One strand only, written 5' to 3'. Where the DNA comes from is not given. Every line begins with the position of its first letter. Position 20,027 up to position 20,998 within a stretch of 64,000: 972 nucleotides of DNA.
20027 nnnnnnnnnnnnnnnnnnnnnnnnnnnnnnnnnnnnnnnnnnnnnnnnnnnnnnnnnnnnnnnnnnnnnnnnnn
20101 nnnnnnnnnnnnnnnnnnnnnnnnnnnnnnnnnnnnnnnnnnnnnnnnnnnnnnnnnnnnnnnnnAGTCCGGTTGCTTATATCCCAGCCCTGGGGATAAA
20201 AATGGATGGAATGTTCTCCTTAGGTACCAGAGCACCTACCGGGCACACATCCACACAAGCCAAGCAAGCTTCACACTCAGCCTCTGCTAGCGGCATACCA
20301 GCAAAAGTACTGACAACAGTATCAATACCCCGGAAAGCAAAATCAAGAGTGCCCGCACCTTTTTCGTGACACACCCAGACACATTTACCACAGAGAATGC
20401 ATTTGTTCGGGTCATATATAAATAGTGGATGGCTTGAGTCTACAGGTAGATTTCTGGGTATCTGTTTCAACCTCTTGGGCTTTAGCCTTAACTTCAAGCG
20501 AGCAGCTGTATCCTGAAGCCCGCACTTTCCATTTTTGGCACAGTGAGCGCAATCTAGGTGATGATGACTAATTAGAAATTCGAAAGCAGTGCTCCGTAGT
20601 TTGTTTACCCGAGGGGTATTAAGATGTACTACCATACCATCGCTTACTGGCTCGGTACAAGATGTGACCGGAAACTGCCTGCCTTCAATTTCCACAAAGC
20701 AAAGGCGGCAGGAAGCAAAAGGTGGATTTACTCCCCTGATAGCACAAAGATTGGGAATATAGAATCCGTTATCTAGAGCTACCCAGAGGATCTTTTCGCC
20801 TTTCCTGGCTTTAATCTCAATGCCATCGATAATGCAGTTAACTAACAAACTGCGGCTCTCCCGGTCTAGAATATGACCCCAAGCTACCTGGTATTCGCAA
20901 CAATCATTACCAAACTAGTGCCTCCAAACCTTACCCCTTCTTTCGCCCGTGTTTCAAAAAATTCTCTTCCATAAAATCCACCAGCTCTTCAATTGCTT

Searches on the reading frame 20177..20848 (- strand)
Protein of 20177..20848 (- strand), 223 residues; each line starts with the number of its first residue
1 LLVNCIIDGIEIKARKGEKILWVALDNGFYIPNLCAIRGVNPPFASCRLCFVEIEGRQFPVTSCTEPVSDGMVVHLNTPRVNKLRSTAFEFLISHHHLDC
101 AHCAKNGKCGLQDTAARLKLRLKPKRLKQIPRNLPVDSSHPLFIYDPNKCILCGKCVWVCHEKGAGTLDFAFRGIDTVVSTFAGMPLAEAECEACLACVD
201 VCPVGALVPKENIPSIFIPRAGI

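Call 5: search_protein_families(library=pfam, proteins=[window:20177-20848:-], max_evalue=0.01)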
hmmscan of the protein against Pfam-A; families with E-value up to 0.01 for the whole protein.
window:20177-20848:- (223 aa): 11 families
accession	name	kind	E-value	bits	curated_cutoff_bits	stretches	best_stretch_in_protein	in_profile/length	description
PF13510.11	Fer2_4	-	2.1e-17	63.4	22.8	1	3-78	4-81/82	2Fe-2S iron-sulfur cluster binding domain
PF10588.14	NADH-G_4Fe-4S_3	-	1.4e-11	44.2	27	1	85-120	1-36/40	NADH-ubiquinone oxidoreductase-G iron-sulfur binding region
PF00037.32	Fer4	-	9.1e-09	35.2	21.1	2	144-160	2-18/24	4Fe-4S binding domain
PF14697.11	Fer4_21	-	1.8e-07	31.6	35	1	146-205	4-55/59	4Fe-4S dicluster domain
PF12838.12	Fer4_7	-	1.9e-07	31.9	27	1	149-206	1-52/52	4Fe-4S dicluster domain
PF22117.2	Fer4_Nqo3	-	2.6e-07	31.1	27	1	146-207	7-66/67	NADH-quinone oxidoreductase subunit 3, ferredoxin-like domain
PF13237.11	Fer4_10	-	1.1e-06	28.9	25.5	1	144-162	3-23/53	4Fe-4S dicluster domain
PF12837.12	Fer4_6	-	2.5e-06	27.6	25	1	145-164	4-22/24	4Fe-4S binding domain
PF13187.11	Fer4_9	-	2.4e-05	24.7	27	1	191-206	36-51/52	4Fe-4S dicluster domain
PF12797.12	Fer4_2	-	3.7e-05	23.8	24.5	1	143-161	3-21/22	4Fe-4S binding domain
PF13484.11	Fer4_16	-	0.00061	21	30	1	191-210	1-20/66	4Fe-4S double cluster binding domain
